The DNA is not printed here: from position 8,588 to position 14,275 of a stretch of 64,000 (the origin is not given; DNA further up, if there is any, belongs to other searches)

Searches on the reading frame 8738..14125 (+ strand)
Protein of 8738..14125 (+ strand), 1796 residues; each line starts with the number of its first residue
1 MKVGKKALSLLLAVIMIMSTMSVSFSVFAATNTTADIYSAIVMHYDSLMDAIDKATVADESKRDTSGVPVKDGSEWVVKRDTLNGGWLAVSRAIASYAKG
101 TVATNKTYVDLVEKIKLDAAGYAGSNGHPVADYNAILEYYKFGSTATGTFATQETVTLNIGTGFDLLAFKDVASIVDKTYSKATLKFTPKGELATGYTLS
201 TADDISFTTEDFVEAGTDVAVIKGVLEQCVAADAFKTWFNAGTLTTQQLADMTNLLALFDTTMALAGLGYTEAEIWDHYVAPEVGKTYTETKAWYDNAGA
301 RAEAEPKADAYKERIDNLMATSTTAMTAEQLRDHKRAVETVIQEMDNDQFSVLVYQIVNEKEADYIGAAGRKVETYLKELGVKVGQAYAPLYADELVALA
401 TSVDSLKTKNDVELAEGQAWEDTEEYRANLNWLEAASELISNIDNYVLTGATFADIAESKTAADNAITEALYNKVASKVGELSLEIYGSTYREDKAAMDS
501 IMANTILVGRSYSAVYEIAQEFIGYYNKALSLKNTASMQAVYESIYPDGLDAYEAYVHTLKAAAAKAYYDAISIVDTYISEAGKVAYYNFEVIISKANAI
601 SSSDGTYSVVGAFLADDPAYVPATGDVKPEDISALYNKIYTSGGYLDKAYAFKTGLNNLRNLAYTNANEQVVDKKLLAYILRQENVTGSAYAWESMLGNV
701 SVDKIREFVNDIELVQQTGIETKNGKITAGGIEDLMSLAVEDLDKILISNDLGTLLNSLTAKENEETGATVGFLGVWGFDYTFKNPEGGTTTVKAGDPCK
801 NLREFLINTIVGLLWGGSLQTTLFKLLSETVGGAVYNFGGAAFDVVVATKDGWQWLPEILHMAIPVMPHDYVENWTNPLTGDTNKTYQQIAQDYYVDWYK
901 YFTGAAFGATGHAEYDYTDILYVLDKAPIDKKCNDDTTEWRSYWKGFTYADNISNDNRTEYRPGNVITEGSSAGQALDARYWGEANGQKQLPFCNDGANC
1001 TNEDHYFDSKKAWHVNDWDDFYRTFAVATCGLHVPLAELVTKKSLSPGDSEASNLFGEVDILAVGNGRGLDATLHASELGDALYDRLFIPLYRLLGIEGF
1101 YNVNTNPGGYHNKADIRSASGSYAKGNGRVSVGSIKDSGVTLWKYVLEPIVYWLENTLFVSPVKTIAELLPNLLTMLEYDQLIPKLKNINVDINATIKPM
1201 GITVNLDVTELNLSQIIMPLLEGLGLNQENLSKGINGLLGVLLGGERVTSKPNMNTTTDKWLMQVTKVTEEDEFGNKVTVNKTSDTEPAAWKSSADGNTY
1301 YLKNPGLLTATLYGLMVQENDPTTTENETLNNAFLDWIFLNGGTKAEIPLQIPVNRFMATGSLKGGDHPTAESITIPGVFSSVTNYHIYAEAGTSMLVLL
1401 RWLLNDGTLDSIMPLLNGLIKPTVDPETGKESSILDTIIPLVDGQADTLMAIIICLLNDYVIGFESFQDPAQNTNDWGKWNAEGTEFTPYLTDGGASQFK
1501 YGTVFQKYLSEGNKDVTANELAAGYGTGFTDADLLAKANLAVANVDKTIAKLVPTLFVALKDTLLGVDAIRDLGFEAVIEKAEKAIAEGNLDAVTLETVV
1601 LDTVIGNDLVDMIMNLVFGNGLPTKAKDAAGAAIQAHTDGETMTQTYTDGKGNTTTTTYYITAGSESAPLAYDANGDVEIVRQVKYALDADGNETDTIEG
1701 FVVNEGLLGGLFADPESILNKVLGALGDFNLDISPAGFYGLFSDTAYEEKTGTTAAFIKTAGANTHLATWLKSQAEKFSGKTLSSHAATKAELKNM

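Call 42: search_protein_families(library=ncbifam, proteins=[window:8738-14125:+], max_evalue=0.1)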
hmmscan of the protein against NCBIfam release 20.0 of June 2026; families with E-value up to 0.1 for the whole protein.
window:8738-14125:+ (1796 aa): 0 families

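Call 76: search_solved_structures(query=window:8738-14125:+, max_evalue=1)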
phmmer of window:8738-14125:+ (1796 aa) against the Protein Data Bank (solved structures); distinct sequences matched with E-value up to 1: 0.
